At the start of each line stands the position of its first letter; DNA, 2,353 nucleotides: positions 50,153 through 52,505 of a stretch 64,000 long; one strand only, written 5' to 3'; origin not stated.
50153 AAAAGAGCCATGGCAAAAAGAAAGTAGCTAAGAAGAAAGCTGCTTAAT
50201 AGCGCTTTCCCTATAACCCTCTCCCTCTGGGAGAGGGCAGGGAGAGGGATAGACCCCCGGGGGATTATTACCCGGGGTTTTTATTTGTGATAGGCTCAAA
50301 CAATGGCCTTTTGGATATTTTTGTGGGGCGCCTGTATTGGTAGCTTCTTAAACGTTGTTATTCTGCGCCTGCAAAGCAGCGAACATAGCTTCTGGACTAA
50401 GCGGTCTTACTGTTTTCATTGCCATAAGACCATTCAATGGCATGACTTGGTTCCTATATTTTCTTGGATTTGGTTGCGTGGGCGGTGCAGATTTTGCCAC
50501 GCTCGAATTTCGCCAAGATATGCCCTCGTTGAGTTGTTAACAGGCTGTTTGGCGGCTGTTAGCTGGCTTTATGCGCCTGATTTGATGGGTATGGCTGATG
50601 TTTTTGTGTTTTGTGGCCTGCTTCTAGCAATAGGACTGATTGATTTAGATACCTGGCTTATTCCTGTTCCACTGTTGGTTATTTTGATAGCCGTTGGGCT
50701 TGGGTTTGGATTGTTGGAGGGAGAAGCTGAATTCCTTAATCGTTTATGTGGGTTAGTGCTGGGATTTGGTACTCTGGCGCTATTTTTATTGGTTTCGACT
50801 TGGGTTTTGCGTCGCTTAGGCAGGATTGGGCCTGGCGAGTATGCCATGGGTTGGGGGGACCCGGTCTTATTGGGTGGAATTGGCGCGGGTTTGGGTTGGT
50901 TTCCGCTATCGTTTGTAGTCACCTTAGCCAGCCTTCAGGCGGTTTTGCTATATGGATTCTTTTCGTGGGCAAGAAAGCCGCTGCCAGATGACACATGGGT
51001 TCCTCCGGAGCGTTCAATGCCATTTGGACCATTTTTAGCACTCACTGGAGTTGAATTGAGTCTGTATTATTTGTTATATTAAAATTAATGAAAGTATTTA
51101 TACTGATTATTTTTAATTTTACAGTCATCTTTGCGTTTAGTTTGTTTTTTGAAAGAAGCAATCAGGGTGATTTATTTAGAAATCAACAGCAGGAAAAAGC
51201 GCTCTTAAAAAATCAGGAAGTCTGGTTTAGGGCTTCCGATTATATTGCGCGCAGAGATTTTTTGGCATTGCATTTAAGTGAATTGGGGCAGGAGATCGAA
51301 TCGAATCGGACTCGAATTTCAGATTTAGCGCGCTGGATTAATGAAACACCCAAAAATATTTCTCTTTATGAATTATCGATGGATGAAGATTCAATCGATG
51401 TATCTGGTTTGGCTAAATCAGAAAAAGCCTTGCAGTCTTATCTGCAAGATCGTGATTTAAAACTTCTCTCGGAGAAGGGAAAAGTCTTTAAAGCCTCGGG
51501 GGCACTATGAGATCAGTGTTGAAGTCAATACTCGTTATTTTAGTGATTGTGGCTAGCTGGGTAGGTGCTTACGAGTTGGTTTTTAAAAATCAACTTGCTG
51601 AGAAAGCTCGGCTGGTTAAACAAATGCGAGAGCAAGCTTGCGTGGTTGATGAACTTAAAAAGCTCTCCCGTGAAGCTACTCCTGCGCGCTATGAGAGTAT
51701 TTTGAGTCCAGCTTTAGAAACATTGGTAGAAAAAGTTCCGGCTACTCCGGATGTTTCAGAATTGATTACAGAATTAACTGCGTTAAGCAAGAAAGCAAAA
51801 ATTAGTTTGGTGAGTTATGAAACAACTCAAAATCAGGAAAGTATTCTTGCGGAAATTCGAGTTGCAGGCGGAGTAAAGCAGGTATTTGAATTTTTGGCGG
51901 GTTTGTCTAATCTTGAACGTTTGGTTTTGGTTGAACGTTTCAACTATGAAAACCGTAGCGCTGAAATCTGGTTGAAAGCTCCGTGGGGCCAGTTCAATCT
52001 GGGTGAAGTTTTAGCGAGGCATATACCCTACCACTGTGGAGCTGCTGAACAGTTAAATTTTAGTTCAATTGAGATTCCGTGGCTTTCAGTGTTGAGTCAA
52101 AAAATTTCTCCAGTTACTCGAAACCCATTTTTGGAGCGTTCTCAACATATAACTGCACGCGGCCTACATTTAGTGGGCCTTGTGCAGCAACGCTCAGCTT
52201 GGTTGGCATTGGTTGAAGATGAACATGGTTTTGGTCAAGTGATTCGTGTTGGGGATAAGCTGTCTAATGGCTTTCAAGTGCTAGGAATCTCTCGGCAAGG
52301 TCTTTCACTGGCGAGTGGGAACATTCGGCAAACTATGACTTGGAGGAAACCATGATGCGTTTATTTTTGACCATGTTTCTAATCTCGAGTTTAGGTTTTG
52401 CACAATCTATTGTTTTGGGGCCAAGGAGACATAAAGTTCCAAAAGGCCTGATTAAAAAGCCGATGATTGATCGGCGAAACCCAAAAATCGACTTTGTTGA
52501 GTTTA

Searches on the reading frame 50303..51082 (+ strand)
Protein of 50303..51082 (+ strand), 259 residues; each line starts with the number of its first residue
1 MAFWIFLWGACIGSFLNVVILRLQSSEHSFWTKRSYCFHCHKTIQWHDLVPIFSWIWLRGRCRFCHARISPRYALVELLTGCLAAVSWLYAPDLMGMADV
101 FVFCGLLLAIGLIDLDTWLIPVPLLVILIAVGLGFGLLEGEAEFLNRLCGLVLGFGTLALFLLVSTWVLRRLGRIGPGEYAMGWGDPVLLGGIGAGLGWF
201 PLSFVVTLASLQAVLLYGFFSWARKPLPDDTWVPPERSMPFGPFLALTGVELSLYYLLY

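Call 63: search_protein_families(library=pfam, proteins=[window:50303-51082:+], max_evalue=0.00001)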
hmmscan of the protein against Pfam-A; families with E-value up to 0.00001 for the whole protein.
window:50303-51082:+ (259 aa): 2 families
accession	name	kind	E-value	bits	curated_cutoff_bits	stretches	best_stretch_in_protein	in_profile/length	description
PF06750.18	A24_N_bact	-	1.6e-30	105.4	23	1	8-89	2-82/84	Bacterial Peptidase A24 N-terminal domain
PF01478.23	Peptidase_A24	-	3.9e-10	40.5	26.5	1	101-215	1-101/104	Type IV leader peptidase family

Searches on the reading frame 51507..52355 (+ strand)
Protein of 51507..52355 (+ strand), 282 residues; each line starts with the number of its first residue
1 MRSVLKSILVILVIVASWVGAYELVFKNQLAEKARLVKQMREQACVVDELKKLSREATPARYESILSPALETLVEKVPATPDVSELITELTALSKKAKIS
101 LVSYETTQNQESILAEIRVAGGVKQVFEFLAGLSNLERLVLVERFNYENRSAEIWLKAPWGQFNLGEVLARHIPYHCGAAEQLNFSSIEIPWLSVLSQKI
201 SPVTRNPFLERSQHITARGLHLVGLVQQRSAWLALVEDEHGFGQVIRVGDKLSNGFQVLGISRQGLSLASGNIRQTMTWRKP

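Call 63: search_protein_families(library=pfam, proteins=[window:51507-52355:+], max_evalue=0.00001)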
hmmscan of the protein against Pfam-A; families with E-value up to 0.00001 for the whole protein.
window:51507-52355:+ (282 aa): 1 family
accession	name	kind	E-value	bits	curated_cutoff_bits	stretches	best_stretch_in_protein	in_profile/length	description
PF04350.18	PilO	-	8.9e-08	32.8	22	1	29-153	4-127/145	Pilus assembly protein, PilO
